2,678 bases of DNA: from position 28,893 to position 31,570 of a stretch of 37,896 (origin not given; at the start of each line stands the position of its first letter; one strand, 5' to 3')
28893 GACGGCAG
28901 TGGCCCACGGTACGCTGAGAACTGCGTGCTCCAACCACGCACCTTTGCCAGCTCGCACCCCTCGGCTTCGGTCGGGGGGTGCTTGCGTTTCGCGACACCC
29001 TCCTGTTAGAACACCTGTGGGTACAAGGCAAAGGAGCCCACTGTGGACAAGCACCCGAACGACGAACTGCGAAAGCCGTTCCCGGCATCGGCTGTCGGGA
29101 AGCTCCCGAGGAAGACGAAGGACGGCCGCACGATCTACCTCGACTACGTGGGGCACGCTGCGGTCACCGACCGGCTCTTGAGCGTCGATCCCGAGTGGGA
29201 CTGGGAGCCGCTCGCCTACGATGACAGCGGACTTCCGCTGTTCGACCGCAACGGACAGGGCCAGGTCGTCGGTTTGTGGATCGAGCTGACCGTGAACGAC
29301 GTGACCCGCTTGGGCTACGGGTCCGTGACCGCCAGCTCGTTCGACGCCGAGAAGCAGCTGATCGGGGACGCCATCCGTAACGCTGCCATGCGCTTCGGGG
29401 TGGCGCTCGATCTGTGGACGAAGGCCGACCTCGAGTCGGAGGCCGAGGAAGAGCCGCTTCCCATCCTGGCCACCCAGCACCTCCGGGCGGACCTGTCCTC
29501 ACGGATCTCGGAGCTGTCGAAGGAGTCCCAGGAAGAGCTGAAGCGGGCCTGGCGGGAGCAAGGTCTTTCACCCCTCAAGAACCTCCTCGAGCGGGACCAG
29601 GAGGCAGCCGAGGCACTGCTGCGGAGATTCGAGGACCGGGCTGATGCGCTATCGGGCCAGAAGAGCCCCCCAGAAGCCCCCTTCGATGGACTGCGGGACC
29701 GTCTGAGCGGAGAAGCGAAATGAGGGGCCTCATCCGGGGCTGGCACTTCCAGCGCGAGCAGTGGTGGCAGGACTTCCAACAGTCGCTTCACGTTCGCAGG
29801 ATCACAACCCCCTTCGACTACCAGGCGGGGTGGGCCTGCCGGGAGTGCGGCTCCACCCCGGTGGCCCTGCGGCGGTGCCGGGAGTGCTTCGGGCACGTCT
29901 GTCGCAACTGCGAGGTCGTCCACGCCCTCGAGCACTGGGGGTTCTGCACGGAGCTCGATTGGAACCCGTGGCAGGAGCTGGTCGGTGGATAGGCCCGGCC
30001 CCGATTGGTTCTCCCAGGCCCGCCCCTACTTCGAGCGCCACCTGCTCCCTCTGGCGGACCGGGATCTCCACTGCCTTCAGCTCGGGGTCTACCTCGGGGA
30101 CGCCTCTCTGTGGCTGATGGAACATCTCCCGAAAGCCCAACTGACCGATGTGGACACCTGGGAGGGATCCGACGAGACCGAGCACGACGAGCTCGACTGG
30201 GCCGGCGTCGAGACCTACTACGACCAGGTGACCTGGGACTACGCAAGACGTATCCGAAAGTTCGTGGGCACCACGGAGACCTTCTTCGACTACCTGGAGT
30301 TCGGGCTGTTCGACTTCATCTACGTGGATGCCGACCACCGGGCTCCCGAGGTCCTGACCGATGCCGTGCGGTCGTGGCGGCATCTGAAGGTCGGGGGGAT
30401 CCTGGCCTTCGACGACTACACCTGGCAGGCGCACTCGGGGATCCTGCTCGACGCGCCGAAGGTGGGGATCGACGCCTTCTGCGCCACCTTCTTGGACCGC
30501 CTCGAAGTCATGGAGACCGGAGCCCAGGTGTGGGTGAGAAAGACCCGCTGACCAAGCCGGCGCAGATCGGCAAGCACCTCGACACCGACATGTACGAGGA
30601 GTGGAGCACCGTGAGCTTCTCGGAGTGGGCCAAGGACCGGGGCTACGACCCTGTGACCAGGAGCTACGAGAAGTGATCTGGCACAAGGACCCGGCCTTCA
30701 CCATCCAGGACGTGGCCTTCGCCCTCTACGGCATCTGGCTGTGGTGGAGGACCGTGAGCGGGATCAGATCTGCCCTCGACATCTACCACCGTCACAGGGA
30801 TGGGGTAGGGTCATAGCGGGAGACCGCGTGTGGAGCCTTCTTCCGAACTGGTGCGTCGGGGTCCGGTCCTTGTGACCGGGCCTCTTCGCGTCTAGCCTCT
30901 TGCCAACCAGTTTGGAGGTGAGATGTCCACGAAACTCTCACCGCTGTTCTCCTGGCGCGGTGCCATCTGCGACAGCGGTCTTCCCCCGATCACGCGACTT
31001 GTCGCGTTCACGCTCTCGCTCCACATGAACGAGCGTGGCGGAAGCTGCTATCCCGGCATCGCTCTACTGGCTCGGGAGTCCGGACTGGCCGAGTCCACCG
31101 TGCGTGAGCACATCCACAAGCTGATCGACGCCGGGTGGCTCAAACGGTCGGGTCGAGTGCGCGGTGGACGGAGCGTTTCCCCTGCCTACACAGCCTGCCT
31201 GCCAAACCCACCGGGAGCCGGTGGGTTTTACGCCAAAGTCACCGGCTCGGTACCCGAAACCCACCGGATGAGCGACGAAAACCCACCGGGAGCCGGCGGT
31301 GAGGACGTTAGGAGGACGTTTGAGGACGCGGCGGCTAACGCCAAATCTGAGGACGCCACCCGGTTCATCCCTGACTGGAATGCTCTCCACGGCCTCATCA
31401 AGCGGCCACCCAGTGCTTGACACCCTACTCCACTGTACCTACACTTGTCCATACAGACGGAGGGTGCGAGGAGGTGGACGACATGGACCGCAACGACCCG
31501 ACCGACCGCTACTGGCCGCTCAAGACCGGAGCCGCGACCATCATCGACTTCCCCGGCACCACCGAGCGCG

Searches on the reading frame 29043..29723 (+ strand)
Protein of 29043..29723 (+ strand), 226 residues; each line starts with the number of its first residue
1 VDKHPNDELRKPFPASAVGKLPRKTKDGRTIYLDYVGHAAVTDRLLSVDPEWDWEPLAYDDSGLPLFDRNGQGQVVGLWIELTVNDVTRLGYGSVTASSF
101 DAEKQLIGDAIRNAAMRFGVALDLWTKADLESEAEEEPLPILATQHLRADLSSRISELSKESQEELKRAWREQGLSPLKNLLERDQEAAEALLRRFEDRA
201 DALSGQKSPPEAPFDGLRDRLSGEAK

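Call 40: search_protein_families(library=phrogs, proteins=[window:29043-29723:+], max_evalue=0.00001)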
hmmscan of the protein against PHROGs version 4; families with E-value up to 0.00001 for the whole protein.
window:29043-29723:+ (226 aa): 1 family
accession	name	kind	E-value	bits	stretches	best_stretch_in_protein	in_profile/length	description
phrog_3290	-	DNA, RNA and nucleotide metabolism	8.8e-49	167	1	7-151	10-131/192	single strand annealing protein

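Call 41: search_protein_families(library=pfam, proteins=[window:29043-29723:+], max_evalue=0.001)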
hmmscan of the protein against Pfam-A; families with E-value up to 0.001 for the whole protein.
window:29043-29723:+ (226 aa): 0 families

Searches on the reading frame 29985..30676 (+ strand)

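Call 40: search_protein_families(library=phrogs, proteins=[window:30005-30676:+], max_evalue=0.00001)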
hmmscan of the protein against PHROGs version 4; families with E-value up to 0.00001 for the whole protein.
window:30005-30676:+ (223 aa): 0 families

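Call 41: search_protein_families(library=pfam, proteins=[window:30005-30676:+], max_evalue=0.001)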
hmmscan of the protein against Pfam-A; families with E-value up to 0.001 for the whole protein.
window:30005-30676:+ (223 aa): 0 families

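Call 82: search_protein_families(library=pfam, proteins=[window:29985-30551:+], max_evalue=0.01)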
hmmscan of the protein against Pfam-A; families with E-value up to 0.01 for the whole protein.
window:29985-30551:+ (188 aa): 2 families
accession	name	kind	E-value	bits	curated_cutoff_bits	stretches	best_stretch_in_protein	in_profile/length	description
PF13578.12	Methyltransf_24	-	6.2e-14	53.2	26.3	1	31-145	1-105/105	Methyltransferase domain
PF01596.23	Methyltransf_3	-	4.1e-05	23.4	22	1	30-149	48-159/204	O-methyltransferase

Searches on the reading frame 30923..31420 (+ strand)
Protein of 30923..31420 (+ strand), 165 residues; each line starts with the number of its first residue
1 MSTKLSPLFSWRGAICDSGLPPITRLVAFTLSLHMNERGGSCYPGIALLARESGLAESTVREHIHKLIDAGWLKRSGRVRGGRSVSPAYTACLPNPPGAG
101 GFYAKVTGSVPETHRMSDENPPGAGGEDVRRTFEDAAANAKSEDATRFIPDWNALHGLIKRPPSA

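Call 40: search_protein_families(library=phrogs, proteins=[window:30923-31420:+], max_evalue=0.00001)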
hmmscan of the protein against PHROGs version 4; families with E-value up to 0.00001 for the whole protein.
window:30923-31420:+ (165 aa): 6 families
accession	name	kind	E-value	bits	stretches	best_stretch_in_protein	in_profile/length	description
phrog_391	-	DNA, RNA and nucleotide metabolism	7.4e-12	46.5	1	1-101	1-98/298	replication initiation O-like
phrog_270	-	DNA, RNA and nucleotide metabolism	2e-11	44.9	1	17-136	42-155/383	replication initiation protein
phrog_1032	-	DNA, RNA and nucleotide metabolism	1.7e-09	39.1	1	36-85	31-76/281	replication initiation protein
phrog_11896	-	DNA, RNA and nucleotide metabolism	6.9e-09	37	1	1-90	1-87/225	primosomal protein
phrog_678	-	DNA, RNA and nucleotide metabolism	8e-08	33.2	1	32-90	80-133/346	replication initiation O-like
phrog_8540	-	DNA, RNA and nucleotide metabolism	4.2e-07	31.4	1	22-97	17-91/196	replication initiation O-like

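Call 41: search_protein_families(library=pfam, proteins=[window:30923-31420:+], max_evalue=0.001)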
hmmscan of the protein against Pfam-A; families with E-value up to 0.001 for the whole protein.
window:30923-31420:+ (165 aa): 4 families
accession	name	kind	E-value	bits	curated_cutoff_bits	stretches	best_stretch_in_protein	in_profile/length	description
PF13730.12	HTH_36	-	2.7e-11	43.5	25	1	19-73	2-55/55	Helix-turn-helix domain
PF09339.16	HTH_IclR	-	0.00012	22.2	22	1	45-75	20-50/52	IclR helix-turn-helix domain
PF03428.19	RP-C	-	0.00062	20.1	24.4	1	42-75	70-103/175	Replication protein C N-terminal domain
PF13412.12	HTH_24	-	0.00087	19.3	21.9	0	49-74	23-48/48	Winged helix-turn-helix DNA-binding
